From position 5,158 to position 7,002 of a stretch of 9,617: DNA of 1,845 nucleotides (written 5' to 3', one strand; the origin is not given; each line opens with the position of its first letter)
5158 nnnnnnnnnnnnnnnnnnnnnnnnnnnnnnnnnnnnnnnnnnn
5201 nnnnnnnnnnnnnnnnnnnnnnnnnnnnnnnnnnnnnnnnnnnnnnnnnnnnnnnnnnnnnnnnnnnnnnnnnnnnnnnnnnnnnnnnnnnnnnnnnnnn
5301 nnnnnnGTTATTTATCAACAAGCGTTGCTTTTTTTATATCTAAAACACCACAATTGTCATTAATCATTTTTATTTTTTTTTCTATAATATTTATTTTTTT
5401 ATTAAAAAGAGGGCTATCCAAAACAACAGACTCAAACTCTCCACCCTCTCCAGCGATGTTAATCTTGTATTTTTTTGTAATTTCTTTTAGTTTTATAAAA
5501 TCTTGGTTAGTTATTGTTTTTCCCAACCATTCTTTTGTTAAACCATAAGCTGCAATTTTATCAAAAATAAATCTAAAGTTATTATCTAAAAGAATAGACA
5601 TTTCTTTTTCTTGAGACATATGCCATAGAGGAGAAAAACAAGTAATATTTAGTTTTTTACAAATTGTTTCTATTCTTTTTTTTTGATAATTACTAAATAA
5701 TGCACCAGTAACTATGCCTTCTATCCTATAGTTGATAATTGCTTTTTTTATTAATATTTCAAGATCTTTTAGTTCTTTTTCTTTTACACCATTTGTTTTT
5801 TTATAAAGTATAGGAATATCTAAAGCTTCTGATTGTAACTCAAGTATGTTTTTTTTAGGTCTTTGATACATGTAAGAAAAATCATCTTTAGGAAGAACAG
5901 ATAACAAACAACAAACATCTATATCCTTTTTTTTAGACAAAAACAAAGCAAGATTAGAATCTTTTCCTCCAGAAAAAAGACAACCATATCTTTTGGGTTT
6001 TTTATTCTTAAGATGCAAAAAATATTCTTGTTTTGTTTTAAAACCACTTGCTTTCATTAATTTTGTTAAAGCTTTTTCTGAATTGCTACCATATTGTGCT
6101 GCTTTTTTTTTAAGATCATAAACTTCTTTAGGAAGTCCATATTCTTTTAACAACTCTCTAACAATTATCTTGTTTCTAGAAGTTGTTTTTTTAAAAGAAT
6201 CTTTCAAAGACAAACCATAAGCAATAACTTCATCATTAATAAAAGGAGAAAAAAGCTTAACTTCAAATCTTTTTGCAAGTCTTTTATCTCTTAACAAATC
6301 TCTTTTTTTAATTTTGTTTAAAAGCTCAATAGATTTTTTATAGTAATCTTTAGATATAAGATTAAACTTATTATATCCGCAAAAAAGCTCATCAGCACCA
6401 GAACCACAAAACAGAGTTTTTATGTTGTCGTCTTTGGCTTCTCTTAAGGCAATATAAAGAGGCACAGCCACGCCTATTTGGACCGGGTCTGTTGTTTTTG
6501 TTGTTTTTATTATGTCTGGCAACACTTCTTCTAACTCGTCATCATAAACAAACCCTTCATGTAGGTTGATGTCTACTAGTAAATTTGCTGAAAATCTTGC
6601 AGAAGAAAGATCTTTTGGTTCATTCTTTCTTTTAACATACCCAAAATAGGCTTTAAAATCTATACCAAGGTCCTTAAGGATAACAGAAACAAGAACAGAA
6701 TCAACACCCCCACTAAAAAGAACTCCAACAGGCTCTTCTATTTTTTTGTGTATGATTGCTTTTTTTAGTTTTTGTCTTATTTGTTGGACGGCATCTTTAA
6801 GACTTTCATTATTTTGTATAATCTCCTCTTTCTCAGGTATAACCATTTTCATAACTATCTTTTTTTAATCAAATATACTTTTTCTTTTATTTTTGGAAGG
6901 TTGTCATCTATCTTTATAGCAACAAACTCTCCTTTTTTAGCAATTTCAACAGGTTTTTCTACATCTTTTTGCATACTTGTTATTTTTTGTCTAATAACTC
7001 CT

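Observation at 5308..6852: Tandem PP-loop fusion: glutaminase-less AsnB-like synthetase domain joined to a Dph6-type diphthine-ammonia ligase domain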

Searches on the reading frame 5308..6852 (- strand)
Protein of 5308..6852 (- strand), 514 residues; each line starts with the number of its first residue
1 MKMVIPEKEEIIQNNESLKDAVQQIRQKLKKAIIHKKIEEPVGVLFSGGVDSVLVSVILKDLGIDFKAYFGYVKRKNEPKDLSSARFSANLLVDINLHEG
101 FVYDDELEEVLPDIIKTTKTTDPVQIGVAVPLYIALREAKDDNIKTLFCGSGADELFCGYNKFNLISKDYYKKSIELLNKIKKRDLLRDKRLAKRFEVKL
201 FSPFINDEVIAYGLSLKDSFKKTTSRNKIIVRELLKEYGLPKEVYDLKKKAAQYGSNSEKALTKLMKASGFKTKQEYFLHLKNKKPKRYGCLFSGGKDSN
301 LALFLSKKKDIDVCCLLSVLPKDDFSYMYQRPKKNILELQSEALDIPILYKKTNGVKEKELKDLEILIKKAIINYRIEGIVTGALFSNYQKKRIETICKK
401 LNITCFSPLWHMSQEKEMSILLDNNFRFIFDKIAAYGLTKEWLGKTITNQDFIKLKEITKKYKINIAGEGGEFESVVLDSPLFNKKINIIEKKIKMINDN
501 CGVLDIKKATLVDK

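Call 3: search_protein_families(library=pfam, proteins=[window:5308-6852:-], max_evalue=0.1)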
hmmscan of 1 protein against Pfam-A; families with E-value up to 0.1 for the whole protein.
window:5308-6852:- (514 aa): 6 families
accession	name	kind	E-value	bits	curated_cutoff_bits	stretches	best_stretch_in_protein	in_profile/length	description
PF01902.24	Diphthami_syn_2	-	1.1e-56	192.3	23.2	1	291-510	5-218/219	Diphthamide synthase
PF00733.27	Asn_synthase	-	4.2e-31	109.3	21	2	25-164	2-138/354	Asparagine synthase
PF24167.1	DUF7411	-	1.6e-05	25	28.7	0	290-315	4-30/194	Family of unknown function (DUF7411)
PF06508.19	QueC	-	0.0034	17.3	22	0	291-316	4-29/210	Queuosine biosynthesis protein QueC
PF03054.22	tRNA_Me_trans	-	0.0081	16.3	20.6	0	42-72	3-33/202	tRNA methyl transferase HUP domain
PF03848.20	TehB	-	0.025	14.4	20.4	1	145-188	35-78/193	Tellurite resistance protein TehB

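Call 4: search_protein_families(library=ncbifam, proteins=[window:5308-6852:-], max_evalue=0.1)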
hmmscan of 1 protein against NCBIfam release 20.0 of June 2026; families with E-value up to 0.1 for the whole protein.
window:5308-6852:- (514 aa): 15 families
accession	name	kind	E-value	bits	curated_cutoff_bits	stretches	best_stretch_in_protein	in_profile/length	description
TIGR03679.1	Dph6_archaeal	equivalog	8.9e-73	244.2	197.3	1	291-508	2-217/218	diphthine--ammonia ligase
TIGR01536.1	asn_synth_AEB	equivalog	2.8e-32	112.4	267.1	2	13-166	225-377/517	asparagine synthase (glutamine-hydrolyzing)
NF006949.0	PRK09431.1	equivalog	5.9e-30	104.3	499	1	16-256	203-457/554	asparagine synthase B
NF052346.1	PAB0415_fam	hypoth_equivalog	9.1e-18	64.7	250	1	292-495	3-195/205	PAB0415 family putative ATP pyrophosphatase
TIGR03104.1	trio_amidotrans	equivalog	1.8e-10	39.7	570.1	1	13-167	233-387/589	N-acetylglutaminylglutamine amidotransferase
NF052347.1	TTX_0299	hypoth_equivalog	1.1e-09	38.2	250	1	292-499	3-194/200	TTX_0299 family putative ATP pyrophosphatase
TIGR03108.1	eps_aminotran_1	hypoth_equivalog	2.2e-07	30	816.9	1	13-168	231-382/628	XrtA/PEP-CTERM system amidotransferase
NF011155.0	PRK14561.1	equivalog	3.3e-06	26.9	207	0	290-315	4-28/195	hypothetical protein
NF033561.1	macrolact_Ik_Al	subfamily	0.0046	15.6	300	0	14-89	185-264/561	albusnodin/ikarugamycin family macrolactam cyclase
NF010367.0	PRK13795.1-2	equivalog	0.0072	14.8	456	0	8-70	219-273/584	hypothetical protein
TIGR00364.1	TIGR00364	equivalog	0.0073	15.9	150.3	0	44-86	3-44/201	7-cyano-7-deazaguanine synthase QueC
TIGR00552.1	nadE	equivalog_domain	0.025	13.8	63.65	0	19-71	3-54/251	NAD(+) synthase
NF001138.1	PRK00143.1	equivalog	0.028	13.4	284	0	42-70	2-30/345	tRNA 2-thiouridine(34) synthase MnmA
TIGR00268.2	TIGR00268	equivalog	0.036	13.3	150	0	39-58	13-32/259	ATP-dependent sacrificial sulfur transferase LarE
TIGR02432.1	lysidine_TilS_N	equivalog_domain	0.056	13.4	93.6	0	44-72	4-37/189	tRNA lysidine(34) synthetase TilS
